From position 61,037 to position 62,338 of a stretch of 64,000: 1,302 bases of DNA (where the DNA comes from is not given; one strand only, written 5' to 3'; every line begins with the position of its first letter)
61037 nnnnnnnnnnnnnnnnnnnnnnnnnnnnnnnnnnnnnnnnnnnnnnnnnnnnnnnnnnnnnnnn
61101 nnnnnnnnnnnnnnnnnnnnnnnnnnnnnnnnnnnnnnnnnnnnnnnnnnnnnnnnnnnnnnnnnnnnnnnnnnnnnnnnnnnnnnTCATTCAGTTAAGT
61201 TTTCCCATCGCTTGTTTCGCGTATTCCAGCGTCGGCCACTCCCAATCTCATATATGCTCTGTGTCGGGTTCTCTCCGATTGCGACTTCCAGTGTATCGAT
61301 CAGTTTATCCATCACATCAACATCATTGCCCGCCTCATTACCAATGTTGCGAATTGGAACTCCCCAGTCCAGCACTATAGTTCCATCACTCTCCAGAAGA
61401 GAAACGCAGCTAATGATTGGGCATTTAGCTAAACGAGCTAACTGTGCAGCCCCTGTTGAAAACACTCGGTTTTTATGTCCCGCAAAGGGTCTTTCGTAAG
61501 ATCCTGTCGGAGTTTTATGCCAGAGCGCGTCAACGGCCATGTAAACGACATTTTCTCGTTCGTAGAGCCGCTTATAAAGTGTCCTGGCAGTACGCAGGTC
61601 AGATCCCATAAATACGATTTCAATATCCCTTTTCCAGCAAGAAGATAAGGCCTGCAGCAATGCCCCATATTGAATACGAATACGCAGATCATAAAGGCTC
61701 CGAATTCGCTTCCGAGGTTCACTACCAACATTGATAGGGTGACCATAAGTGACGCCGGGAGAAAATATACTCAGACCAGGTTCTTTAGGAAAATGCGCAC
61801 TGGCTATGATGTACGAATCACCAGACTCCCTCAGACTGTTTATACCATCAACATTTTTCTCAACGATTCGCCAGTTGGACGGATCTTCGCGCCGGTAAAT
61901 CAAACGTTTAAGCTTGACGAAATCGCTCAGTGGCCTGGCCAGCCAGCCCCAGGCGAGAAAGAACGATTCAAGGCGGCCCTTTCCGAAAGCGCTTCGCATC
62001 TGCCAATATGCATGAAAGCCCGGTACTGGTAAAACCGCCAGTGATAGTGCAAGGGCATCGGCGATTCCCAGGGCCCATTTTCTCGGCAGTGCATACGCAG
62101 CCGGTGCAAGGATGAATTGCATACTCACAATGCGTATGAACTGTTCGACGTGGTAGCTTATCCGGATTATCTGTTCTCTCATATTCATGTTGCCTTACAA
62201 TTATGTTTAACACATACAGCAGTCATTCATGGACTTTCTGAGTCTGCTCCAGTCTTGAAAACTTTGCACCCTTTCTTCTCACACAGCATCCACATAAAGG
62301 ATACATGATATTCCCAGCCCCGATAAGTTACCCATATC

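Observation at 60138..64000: Wzt with C-terminal binding domain next to an O-methyltransferase and an LpxL-like acyltransferase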

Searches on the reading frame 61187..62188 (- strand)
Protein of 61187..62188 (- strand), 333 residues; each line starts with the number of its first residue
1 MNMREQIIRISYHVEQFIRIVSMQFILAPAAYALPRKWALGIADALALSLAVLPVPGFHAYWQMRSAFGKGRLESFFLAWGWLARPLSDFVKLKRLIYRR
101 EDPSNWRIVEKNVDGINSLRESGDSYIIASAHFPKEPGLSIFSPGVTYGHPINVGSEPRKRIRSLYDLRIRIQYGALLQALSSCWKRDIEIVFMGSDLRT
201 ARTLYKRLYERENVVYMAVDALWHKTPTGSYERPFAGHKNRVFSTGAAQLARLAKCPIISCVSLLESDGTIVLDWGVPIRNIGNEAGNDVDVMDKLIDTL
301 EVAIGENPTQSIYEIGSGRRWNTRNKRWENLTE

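Call 4: search_protein_families(library=pfam, proteins=[window:61187-62188:-], max_evalue=0.01)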
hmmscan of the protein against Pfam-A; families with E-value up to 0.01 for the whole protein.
window:61187-62188:- (333 aa): 1 family
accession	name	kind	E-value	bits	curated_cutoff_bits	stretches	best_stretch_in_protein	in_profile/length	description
PF03279.18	Lip_A_acyltrans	-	0.0014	18.4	22.3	1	204-310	184-285/295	Bacterial lipid A biosynthesis acyltransferase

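Call 8: search_protein_families(library=ncbifam, proteins=[window:61187-62188:-], max_evalue=0.001)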
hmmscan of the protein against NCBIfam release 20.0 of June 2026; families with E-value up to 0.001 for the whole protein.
window:61187-62188:- (333 aa): 0 families

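Call 12: search_solved_structures(query=window:61187-62188:-, max_evalue=10, show_alignments=2)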
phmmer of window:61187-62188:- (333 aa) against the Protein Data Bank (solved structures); distinct sequences matched with E-value up to 10: 1.
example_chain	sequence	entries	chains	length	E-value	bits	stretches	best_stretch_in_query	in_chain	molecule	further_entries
4v1t_A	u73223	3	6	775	1.4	11.2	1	46-89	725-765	LYND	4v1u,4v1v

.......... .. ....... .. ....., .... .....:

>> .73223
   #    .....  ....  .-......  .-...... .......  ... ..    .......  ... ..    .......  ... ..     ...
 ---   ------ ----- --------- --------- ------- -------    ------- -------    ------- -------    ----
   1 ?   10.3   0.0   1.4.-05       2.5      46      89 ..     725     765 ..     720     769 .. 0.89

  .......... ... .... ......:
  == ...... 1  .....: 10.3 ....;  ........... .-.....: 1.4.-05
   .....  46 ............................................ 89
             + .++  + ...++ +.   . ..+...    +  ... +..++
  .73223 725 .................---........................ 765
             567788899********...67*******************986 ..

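Call 13: find_homologous_proteins(query=window:61187-62188:-, max_evalue=0.001)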
Query window:61187-62188:- (333 aa): 51 proteins with E <= 0.001 among 2710 candidates.
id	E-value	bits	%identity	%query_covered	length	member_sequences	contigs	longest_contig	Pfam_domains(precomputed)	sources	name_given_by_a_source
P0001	3.0e-223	758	100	99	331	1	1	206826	-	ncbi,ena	-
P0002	4.8e-166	570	76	100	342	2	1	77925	-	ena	-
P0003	2.4e-159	548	72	100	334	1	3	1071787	PF03279.19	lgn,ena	-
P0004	5.8e-149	514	70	100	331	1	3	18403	-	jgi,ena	jgi:hypothetical protein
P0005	1.5e-148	512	72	93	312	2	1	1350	PF03279.19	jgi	jgi:hypothetical protein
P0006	2.0e-148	512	68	100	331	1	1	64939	-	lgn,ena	-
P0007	5.5e-147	507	69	100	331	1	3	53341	-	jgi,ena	jgi:hypothetical protein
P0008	1.3e-146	506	69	98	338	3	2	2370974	-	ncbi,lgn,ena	-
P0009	4.5e-144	498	66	100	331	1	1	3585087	-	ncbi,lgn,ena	-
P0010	9.5e-143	493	68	98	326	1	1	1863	-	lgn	-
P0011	2.3e-140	486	67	98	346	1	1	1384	-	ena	-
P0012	1.1e-139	483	63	100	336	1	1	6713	-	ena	-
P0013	4.9e-133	461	63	99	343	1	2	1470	-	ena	-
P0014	1.2e-130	454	63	98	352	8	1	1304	-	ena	-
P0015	9.5e-130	451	66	92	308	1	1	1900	-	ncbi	-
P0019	7.7e-127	441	60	100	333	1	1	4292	PF03279.19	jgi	jgi:hypothetical protein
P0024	2.6e-116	406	57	98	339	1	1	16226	PF03279.19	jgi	jgi:lauroyl/myristoyl acyltransferase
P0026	7.8e-111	388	54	98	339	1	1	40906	-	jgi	jgi:lauroyl/myristoyl acyltransferase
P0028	3.1e-103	363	49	98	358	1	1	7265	PF03279.19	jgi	jgi:lauroyl/myristoyl acyltransferase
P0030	8.2e-102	359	51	100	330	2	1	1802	PF03279.19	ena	-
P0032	3.6e-100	353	48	99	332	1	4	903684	PF03279.19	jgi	jgi:lauroyl/myristoyl acyltransferase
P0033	4.9e-100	353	49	99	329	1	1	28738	PF03279.19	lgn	-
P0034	6.2e-99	349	48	100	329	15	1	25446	PF03279.19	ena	-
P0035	5.0e-98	346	48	100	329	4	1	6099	PF03279.19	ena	-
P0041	2.3e-88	315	44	97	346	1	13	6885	PF03279.19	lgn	-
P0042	9.8e-87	309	46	96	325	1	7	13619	PF03279.19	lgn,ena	-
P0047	3.6e-68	248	41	93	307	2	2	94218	PF03279.19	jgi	jgi:lauroyl/myristoyl acyltransferase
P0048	5.5e-67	244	48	71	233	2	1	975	PF03279.19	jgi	jgi:lauroyl/myristoyl acyltransferase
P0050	4.5e-51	192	47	61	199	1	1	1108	PF03279.19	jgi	jgi:lauroyl/myristoyl acyltransferase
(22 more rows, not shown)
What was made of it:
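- On LpxL/LpxM/PatA late acyltransferases (LPLAT superfamily, PF03279): Some homologues carry a precomputed PF03279 hit (call 13).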

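Call 14: find_encoding_contigs(protein=P0001, flank=10000, max_places=3)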
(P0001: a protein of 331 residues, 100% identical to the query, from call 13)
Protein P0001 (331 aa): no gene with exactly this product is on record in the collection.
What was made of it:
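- Tried and rejected: The exact-match look-up of P0001, the window's own acyltransferase, found nothing (call 14).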

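Call 15: find_encoding_contigs(protein=P0009, flank=10000, max_places=3)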
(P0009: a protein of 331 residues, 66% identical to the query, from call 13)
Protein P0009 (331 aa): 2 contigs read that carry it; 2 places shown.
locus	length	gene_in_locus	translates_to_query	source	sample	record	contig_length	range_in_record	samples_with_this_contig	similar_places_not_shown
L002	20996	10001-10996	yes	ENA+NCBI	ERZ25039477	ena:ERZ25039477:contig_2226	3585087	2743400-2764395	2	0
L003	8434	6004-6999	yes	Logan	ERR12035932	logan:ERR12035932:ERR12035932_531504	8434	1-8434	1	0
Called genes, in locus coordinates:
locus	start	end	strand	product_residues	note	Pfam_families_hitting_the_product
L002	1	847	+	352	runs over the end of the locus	PF01073:3Beta_HSD, PF01370:Epimerase, PF04321:RmlD_sub_bind, PF16363:GDP_Man_Dehyd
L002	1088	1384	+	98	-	PF00908:dTDP_sugar_isom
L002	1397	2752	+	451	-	PF16254:DUF4910, PF09940:DUF2172, PF16221:HTH_47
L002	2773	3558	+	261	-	PF00483:NTP_transferase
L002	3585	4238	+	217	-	PF02585:PIG-L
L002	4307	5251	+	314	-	PF01063:Aminotran_4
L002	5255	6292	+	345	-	PF00535:Glycos_transf_2, PF13641:Glyco_tranf_2_3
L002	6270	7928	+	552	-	PF13231:PMT_2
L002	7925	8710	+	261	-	PF01061:ABC2_membrane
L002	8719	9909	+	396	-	PF00005:ABC_tran, PF14524:Wzt_C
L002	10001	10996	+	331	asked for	-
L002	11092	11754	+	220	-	-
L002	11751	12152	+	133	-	PF00903:Glyoxalase (weak), PF13669:Glyoxalase_4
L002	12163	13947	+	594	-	-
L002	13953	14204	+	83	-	-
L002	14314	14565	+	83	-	PF00550:PP-binding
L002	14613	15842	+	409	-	PF02771:Acyl-CoA_dh_N, PF02770:Acyl-CoA_dh_M, PF00441:Acyl-CoA_dh_1, PF08028:Acyl-CoA_dh_2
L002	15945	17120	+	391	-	-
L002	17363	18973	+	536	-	PF00501:AMP-binding, PF13193:AMP-binding_C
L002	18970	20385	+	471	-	PF04230:PS_pyruv_trans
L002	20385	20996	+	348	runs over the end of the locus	PF00535:Glycos_transf_2, PF13641:Glyco_tranf_2_3 (weak)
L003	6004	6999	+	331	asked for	-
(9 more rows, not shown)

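Call 16: find_encoding_contigs(protein=P0008, flank=10000, max_places=2)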
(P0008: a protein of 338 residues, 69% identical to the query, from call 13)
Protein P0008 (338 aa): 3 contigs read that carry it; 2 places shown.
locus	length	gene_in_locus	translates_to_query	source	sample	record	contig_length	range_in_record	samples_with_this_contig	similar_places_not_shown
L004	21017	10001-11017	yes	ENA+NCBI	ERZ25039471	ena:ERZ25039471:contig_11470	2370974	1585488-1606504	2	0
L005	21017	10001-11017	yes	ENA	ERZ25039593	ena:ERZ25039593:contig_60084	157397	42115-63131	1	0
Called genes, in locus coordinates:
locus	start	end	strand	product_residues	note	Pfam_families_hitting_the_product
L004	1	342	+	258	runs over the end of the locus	PF00483:NTP_transferase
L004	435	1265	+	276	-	PF02129:Peptidase_S15 (faint), PF00135:COesterase, PF20434:BD-FAE, PF07859:Abhydrolase_3, PF12146:Hydrolase_4 (faint), PF00326:Peptidase_S9, PF01738:DLH (weak), PF03959:FSH1 (faint)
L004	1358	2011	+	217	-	PF02585:PIG-L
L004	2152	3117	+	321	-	PF01063:Aminotran_4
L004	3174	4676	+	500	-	PF19815:DUF6298 (weak), PF12904:Collagen_bind_2 (faint)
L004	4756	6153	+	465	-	PF04230:PS_pyruv_trans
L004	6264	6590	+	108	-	PF07578:LAB_N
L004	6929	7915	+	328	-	PF00535:Glycos_transf_2, PF13506:Glyco_transf_21 (weak), PF13641:Glyco_tranf_2_3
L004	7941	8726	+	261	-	PF01061:ABC2_membrane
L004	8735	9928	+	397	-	PF00005:ABC_tran, PF14524:Wzt_C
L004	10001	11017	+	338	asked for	-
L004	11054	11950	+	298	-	PF00583:Acetyltransf_1, PF13508:Acetyltransf_7 (weak), PF18014:Acetyltransf_18 (weak)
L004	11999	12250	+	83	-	PF00550:PP-binding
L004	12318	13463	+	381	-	PF02771:Acyl-CoA_dh_N, PF02770:Acyl-CoA_dh_M, PF00441:Acyl-CoA_dh_1, PF08028:Acyl-CoA_dh_2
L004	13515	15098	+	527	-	PF00501:AMP-binding, PF13193:AMP-binding_C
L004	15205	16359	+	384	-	-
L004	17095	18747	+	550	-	-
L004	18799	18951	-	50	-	-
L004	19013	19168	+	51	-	-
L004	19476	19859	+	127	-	PF04138:GtrA_DPMS_TM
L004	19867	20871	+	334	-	PF00535:Glycos_transf_2, PF10111:Glyco_tranf_2_2 (weak), PF13641:Glyco_tranf_2_3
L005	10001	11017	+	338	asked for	-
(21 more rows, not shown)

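Call 17: find_encoding_contigs(protein=P0003, flank=10000, max_places=2)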
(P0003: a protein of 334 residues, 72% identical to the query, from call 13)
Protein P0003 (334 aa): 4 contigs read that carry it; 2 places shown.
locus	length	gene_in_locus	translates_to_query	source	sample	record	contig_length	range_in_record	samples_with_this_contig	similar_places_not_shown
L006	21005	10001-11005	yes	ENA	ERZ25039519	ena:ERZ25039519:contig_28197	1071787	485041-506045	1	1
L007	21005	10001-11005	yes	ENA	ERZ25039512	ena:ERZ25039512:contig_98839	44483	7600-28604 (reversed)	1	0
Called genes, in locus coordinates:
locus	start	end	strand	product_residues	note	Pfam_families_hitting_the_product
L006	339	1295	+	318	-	PF00534:Glycos_transf_1 (weak)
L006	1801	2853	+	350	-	PF01073:3Beta_HSD, PF01370:Epimerase, PF04321:RmlD_sub_bind, PF16363:GDP_Man_Dehyd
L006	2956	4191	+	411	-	PF08421:Methyltransf_13, PF13489:Methyltransf_23, PF08484:Methyltransf_14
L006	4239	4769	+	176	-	PF00908:dTDP_sugar_isom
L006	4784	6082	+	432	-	PF16254:DUF4910, PF09940:DUF2172, PF16221:HTH_47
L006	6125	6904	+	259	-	PF00483:NTP_transferase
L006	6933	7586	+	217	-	PF02585:PIG-L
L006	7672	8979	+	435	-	PF00202:Aminotran_3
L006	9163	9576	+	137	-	PF01797:Y1_Tnp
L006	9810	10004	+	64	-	-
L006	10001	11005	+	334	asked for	PF03279:Lip_A_acyltrans (faint)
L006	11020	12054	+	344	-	PF08100:Dimerisation, PF00891:Methyltransf_2, PF05175:MTS (weak), PF13489:Methyltransf_23, PF13847:Methyltransf_31 (weak), PF08241:Methyltransf_11 (weak), PF08242:Methyltransf_12, PF13649:Methyltransf_25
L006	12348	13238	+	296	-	PF00583:Acetyltransf_1, PF13508:Acetyltransf_7, PF18014:Acetyltransf_18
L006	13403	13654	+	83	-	PF00550:PP-binding (weak)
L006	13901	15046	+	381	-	PF02771:Acyl-CoA_dh_N, PF02770:Acyl-CoA_dh_M, PF00441:Acyl-CoA_dh_1, PF08028:Acyl-CoA_dh_2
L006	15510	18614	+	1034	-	PF03417:AAT (faint), PF18998:Flg_new_2 (weak)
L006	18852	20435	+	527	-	PF00501:AMP-binding, PF13193:AMP-binding_C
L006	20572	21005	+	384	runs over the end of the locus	-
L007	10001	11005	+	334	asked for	PF03279:Lip_A_acyltrans (faint)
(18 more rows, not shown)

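Call 18: find_encoding_contigs(protein=P0032, flank=10000, max_places=2)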
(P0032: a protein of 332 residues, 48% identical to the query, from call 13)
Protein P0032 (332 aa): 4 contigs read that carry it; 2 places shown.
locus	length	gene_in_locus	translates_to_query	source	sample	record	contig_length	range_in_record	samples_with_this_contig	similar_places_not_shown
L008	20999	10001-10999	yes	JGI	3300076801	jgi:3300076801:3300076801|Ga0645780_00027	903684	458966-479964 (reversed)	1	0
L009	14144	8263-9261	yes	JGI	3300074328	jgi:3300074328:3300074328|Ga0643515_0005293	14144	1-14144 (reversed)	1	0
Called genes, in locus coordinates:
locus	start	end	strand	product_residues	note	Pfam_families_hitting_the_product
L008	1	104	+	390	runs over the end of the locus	-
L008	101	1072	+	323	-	PF13676:TIR_2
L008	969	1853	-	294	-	PF00378:ECH_1, PF16113:ECH_2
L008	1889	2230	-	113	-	-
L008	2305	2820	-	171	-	PF13302:Acetyltransf_3, PF00583:Acetyltransf_1, PF13673:Acetyltransf_10, PF24553:Rv0428c_C, PF13508:Acetyltransf_7, PF14542:Acetyltransf_CG (weak)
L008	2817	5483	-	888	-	PF01411:tRNA-synt_2c, PF07973:tRNA_SAD, PF02272:DHHA1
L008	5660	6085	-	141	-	PF00903:Glyoxalase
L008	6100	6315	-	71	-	-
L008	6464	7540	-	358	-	PF00154:RecA_N, PF08423:Rad51, PF06745:ATPase, PF27531:MT3502_N, PF21096:RecA_C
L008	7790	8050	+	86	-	-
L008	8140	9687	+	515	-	PF01039:Carboxyl_trans, PF03255:ACCA (weak)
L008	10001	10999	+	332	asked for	PF03279:Lip_A_acyltrans (weak)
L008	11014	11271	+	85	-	-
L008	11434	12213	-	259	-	-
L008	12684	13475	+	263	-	PF03301:Trp_dioxygenase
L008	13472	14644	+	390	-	-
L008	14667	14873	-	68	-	-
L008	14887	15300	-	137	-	PF07370:DUF1489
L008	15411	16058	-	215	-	PF04299:FMN_bind_2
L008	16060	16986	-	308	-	PF04116:FA_hydroxylase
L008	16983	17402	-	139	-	-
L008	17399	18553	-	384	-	PF12412:DUF3667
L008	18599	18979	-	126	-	-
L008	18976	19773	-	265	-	PF00378:ECH_1, PF16113:ECH_2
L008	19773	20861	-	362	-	PF13676:TIR_2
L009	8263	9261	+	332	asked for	PF03279:Lip_A_acyltrans (weak)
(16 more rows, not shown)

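Call 23: find_related_loci(query=A1, collection=genome_contigs, flank=10000)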
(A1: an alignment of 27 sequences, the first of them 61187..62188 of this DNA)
Query A1 (333 aa) in genome_contigs; peptide patterns used: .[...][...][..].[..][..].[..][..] (x = any residue, [..] = any of these).
221 stretches matched a pattern; 4 encode a relative of the query (tblastn E <= 1e-3); 4 distinct loci.
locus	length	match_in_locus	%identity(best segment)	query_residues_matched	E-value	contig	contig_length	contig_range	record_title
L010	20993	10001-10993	66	1-333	4e-151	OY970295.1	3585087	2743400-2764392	MAG: Thermodesulfovibrionales bacterium isolate MFD01299.bin.c.3 genome assembly, chromosome: 1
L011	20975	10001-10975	69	7-333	6e-137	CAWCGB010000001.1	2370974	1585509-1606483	MAG: uncultured delta proteobacterium isolate MFD01231.bin.2.77 genome assembly, contig: contig_11470, whole genome shot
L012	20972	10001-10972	62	9-333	1e-136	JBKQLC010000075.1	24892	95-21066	MAG: Syntrophobacteraceae bacterium isolate CRr2D2E2F__bin_5 CRr2D2E2F_000000088694, whole genome shotgun sequence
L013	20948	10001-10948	36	15-330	6e-66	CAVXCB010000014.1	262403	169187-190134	MAG: uncultured Planctomycetaceae bacterium isolate MFD02579.bin.2.29 genome assembly, contig: contig_16903, whole genom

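Call 26: search_protein_families(library=pfam, proteins=[L012:6125-7348:+, L012:7573-8535:+, L012:8616-9782:+, L012:11135-11788:+, L012:12115-13296:+, L012:13535-14464:+, L012:14368-15507:+, L012:15494-16684:+, L012:17326-18792:+, L012:18875-19810:-], max_evalue=0.001)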
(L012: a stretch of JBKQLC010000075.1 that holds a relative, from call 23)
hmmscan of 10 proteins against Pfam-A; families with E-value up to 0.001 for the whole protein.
L012:6125-7348:+ (407 aa): 4 families
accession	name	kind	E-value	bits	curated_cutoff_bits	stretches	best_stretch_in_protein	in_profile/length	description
PF00005.33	ABC_tran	-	1.1e-21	78.3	25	1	53-184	1-135/137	ABC transporter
PF13304.12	AAA_21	-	8.4e-08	33.1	27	0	67-87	3-23/304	AAA domain, putative AbiEii toxin, Type IV TA system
PF14524.12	Wzt_C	-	1.7e-07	31.7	30.4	1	277-388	26-142/143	Wzt C-terminal domain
PF13555.12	AAA_29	-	0.00016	21.8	27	1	58-97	17-55/61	P-loop containing region of AAA domain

L012:7573-8535:+ (320 aa): 4 families
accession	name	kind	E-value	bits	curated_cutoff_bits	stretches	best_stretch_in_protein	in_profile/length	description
PF00535.33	Glycos_transf_2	-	6.4e-22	78.7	23.3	1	7-156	2-144/168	Glycosyl transferase family 2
PF13641.12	Glyco_tranf_2_3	-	1.6e-11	45.1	27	1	6-229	4-219/230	Glycosyltransferase like family 2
PF10111.15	Glyco_tranf_2_2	-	0.00019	21.5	27.3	1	34-105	28-102/276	Glycosyltransferase like family 2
PF13632.12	Glyco_trans_2_3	-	0.00043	20.6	27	1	87-268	1-166/198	Glycosyl transferase family group 2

L012:8616-9782:+ (388 aa): 5 families
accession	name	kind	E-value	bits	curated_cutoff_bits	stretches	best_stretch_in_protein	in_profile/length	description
PF00534.26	Glycos_transf_1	-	1.7e-19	70.5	26.4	1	199-361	5-170/172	Glycosyl transferases group 1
PF13692.12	Glyco_trans_1_4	-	4.3e-18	66.4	27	1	212-345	4-139/142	Glycosyl transferases group 1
PF13439.12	Glyco_transf_4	-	3.8e-11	43.7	28.5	1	15-187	1-169/170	Glycosyltransferase Family 4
PF20706.3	GT4-conflict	-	1.1e-05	25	26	1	201-315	191-313/385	Family 4 Glycosyltransferase in conflict systems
PF13579.12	Glyco_trans_4_4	-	1.7e-05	25.7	29.7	1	17-183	2-158/158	Glycosyl transferase 4-like domain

L012:11135-11788:+ (217 aa): 0 families

L012:12115-13296:+ (393 aa): 1 family
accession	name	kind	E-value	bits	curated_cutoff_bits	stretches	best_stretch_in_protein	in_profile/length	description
PF00501.34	AMP-binding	-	9e-13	48.2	29.9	1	57-236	167-358/384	AMP-binding enzyme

L012:13535-14464:+ (309 aa): 1 family
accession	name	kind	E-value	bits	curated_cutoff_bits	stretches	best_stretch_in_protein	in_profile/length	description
PF00465.25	Fe-ADH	-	3.9e-08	33.5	31.3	1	54-119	84-166/168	Iron-containing alcohol dehydrogenase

L012:14368-15507:+ (379 aa): 1 family
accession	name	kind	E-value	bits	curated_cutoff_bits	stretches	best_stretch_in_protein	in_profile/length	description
PF04443.18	LuxE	-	5.7e-42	144.4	24.9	1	47-379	36-385/391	Acyl-protein synthetase, LuxE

L012:15494-16684:+ (396 aa): 1 family
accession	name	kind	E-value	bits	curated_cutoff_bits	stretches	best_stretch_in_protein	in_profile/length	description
PF05893.19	LuxC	-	4.9e-16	59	21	1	87-382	85-392/401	Acyl-CoA reductase (LuxC)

L012:17326-18792:+ (488 aa): 8 families
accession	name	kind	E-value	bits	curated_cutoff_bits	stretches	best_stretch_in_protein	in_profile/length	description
PF00535.33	Glycos_transf_2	-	6.1e-13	49.5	23.3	1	5-124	1-116/168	Glycosyl transferase family 2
PF08242.18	Methyltransf_12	-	6.7e-11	43.2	30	1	278-364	1-92/98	Methyltransferase domain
PF13489.12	Methyltransf_23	-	3.3e-08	33.9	27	1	262-365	13-109/164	Methyltransferase domain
PF13649.12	Methyltransf_25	-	4.4e-08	34.1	27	1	277-361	1-90/97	Methyltransferase domain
PF08241.18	Methyltransf_11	-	1.8e-07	32.2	21.2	1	278-360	1-83/95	Methyltransferase domain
PF13847.12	Methyltransf_31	-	2.6e-05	24.4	27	1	274-361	4-98/145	Methyltransferase domain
PF13641.12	Glyco_tranf_2_3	-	4.9e-05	23.9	27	0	5-121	4-120/230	Glycosyltransferase like family 2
PF10111.15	Glyco_tranf_2_2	-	0.00019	21.5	27.3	1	32-96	28-95/276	Glycosyltransferase like family 2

L012:18875-19810:- (311 aa): 0 families
